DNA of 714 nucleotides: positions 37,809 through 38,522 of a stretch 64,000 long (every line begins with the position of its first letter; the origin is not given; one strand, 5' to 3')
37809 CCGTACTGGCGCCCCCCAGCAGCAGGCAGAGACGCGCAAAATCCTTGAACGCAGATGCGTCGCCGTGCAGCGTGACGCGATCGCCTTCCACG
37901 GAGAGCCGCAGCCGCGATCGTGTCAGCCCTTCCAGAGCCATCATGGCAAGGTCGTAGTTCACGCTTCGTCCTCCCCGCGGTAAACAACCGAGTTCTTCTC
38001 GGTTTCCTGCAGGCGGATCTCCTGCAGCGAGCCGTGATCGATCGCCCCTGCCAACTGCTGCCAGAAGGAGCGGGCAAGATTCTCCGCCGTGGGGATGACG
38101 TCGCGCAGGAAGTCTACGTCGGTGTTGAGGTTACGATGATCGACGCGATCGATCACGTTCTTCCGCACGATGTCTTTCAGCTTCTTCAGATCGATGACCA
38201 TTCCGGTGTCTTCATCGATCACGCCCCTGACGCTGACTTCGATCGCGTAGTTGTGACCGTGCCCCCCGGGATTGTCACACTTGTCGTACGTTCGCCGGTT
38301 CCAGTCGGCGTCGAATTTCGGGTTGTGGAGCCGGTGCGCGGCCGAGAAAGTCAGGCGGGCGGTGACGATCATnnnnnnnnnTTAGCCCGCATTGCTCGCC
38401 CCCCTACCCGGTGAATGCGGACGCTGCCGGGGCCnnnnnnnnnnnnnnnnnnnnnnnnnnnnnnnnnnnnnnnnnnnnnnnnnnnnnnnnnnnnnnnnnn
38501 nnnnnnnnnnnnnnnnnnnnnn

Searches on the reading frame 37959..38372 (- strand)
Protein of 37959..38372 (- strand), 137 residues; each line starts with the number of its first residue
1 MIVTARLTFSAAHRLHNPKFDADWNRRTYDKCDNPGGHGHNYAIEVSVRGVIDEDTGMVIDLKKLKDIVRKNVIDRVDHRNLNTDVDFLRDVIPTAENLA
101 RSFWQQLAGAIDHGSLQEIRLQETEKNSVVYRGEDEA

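Call 56: search_protein_families(library=pfam, proteins=[window:37959-38372:-], max_evalue=0.00001)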
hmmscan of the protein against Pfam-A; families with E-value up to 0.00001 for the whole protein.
window:37959-38372:- (137 aa): 1 family
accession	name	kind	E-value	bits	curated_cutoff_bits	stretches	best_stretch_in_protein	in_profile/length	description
PF01242.24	PTPS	-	6.2e-35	120.2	22.4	1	3-134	2-121/121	6-pyruvoyl tetrahydropterin synthase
